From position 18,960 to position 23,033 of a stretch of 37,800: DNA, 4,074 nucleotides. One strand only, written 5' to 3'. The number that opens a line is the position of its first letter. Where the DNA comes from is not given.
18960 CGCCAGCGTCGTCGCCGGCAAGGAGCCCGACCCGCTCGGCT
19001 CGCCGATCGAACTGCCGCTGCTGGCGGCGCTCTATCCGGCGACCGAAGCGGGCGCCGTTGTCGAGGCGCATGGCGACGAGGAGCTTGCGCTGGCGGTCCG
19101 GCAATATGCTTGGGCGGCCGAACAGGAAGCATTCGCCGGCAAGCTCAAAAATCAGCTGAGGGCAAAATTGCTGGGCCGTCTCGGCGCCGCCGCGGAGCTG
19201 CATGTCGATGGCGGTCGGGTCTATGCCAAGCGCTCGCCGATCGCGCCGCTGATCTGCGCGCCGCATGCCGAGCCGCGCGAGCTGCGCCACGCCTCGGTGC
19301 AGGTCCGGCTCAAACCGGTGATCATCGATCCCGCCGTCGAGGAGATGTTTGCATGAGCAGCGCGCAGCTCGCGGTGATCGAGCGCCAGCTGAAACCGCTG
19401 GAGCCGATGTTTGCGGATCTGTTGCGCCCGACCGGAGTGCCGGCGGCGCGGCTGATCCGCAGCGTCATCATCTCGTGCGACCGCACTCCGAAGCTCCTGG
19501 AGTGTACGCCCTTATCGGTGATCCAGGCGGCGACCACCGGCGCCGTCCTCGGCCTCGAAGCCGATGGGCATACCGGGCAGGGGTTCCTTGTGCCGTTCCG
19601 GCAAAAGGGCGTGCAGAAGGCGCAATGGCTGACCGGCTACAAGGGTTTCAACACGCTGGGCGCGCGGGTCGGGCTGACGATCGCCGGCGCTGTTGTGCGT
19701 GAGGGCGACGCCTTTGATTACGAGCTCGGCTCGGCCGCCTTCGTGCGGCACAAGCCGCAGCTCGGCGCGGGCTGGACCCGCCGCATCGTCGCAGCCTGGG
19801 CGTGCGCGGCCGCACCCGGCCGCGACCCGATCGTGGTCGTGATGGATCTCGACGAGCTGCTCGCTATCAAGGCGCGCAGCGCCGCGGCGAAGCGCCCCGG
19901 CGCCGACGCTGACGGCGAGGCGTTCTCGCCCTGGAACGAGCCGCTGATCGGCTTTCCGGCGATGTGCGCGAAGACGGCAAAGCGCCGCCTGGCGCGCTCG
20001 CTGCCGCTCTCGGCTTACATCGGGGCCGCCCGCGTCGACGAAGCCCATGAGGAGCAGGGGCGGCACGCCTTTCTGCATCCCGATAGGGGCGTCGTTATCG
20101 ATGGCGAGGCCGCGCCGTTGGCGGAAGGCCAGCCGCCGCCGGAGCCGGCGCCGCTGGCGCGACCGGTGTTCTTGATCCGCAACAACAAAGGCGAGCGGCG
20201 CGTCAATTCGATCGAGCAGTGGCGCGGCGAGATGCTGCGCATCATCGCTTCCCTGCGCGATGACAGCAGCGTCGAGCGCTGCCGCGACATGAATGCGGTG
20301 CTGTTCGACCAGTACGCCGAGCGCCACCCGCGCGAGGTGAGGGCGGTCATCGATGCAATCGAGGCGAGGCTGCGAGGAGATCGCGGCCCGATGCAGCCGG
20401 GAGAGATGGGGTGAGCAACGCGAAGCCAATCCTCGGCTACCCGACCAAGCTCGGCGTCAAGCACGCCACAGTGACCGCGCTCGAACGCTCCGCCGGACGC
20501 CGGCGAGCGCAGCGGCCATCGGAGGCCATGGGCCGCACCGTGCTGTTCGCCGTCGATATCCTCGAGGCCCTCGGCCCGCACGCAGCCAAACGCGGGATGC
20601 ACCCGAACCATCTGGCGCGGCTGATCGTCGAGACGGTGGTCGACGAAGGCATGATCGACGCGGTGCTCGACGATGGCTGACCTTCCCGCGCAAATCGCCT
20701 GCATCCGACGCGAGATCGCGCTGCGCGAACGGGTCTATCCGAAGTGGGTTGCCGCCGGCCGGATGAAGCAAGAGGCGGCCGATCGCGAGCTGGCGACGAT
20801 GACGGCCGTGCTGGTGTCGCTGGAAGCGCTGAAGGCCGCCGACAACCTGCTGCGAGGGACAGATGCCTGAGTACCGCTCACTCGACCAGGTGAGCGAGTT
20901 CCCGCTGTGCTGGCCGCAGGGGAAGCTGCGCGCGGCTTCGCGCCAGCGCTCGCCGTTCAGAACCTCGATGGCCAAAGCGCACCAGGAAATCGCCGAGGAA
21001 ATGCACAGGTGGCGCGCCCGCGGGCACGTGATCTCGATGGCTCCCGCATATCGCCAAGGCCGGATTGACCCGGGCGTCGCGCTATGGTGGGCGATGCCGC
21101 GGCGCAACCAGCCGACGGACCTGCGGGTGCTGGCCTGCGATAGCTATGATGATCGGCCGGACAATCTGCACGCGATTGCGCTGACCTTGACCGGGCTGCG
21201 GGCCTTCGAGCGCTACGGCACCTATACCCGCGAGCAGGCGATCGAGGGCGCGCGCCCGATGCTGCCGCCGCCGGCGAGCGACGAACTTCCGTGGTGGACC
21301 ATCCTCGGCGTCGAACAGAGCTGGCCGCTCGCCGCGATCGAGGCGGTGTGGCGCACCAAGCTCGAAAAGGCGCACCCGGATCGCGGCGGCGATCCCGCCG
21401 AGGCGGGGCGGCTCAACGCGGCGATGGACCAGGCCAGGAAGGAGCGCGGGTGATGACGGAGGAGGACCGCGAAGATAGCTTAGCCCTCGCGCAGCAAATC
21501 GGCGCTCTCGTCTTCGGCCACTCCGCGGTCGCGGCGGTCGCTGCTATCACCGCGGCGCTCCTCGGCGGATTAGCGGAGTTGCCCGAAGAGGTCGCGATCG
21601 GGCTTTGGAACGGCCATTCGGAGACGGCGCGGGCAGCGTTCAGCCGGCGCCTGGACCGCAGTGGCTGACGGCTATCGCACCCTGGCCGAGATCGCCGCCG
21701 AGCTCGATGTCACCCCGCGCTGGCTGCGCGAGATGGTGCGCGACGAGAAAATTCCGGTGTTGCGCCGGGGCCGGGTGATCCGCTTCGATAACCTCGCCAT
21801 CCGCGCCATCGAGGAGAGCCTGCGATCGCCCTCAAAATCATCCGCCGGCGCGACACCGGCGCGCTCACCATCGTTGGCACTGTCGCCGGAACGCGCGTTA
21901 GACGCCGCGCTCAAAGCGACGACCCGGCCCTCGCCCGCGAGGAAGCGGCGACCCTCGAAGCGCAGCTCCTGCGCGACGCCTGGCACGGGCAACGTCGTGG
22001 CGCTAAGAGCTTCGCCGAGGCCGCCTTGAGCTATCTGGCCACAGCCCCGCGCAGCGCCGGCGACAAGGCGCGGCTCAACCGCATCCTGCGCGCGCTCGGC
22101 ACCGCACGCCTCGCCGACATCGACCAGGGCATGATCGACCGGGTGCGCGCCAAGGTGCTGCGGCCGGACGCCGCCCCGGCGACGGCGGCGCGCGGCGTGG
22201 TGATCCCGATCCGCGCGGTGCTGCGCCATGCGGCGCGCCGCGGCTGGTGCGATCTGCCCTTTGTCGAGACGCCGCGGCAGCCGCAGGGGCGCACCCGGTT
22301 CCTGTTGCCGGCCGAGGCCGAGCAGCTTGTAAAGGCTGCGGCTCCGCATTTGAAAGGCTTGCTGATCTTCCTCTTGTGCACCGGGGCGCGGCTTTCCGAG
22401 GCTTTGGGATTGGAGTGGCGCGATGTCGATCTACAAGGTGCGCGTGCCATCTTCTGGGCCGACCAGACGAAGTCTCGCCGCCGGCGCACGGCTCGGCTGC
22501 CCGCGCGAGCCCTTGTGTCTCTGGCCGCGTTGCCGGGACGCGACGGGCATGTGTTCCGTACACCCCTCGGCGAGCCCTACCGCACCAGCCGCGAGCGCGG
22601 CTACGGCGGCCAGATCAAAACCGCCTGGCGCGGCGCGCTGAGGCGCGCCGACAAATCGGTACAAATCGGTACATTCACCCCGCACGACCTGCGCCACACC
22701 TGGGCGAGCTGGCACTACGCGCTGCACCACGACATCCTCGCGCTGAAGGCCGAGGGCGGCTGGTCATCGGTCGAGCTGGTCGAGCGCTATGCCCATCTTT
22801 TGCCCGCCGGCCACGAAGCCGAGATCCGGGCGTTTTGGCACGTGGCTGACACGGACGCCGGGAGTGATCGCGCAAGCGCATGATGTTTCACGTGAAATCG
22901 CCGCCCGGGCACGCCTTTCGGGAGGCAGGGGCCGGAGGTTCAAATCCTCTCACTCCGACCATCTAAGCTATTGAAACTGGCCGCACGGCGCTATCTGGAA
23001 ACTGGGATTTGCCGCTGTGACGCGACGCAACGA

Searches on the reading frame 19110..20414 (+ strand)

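Call 13: search_protein_families(library=pfam, proteins=[window:19110-20414:+], max_evalue=0.01)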
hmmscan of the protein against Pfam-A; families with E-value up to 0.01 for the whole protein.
window:19110-20414:+ (434 aa): 1 family
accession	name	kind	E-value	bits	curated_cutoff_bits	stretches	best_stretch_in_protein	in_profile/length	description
PF03837.19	RecT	-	1.2e-21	77.6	24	1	119-317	7-192/198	RecT family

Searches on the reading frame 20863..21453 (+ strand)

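Call 13: search_protein_families(library=pfam, proteins=[window:20863-21453:+], max_evalue=0.01)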
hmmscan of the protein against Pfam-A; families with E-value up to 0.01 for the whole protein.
window:20863-21453:+ (196 aa): 1 family
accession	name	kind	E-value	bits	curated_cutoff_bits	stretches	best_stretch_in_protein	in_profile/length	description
PF00226.36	DnaJ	-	0.0083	16.7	27.8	0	144-181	2-39/63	DnaJ domain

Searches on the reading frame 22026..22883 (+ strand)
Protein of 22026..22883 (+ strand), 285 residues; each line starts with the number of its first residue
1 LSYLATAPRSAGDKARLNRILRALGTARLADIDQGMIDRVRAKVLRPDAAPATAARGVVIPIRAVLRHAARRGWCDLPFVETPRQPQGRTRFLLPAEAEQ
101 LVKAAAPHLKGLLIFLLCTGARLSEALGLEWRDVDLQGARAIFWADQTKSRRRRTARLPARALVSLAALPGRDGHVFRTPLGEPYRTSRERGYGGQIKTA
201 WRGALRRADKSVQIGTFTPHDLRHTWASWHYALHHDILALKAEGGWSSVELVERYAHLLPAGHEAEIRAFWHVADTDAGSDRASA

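Call 13: search_protein_families(library=pfam, proteins=[window:22026-22883:+], max_evalue=0.01)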
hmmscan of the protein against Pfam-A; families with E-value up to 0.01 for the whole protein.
window:22026-22883:+ (285 aa): 1 family
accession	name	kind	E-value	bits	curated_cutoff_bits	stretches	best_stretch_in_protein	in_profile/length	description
PF00589.27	Phage_integrase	-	1.9e-19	70.5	27.1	1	92-259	2-169/172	Phage integrase family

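Call 92: find_encoding_contigs(protein=window:22026-22883:+, flank=10000, max_places=10)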
Protein window:22026-22883:+ (285 aa): 2 contigs read that carry it; 1 place shown.
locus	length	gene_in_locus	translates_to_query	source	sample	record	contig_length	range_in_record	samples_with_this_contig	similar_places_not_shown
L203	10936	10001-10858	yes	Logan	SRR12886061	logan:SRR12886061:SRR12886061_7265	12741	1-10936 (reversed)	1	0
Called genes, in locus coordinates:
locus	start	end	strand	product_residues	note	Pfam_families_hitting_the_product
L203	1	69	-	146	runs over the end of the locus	-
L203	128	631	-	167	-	-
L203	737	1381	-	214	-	PF07589:PEP_exosort_dom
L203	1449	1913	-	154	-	PF05866:RusA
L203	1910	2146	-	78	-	-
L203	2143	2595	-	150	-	-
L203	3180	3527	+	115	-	PF13560:HTH_31, PF12844:HTH_19, PF01381:HTH_3, PF13443:HTH_26 (weak)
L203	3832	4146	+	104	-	-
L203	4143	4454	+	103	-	-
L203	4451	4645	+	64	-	-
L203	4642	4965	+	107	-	PF01726:LexA_DNA_bind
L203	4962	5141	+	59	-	-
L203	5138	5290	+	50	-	-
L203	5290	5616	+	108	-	-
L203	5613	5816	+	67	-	-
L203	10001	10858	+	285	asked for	PF00589:Phage_integrase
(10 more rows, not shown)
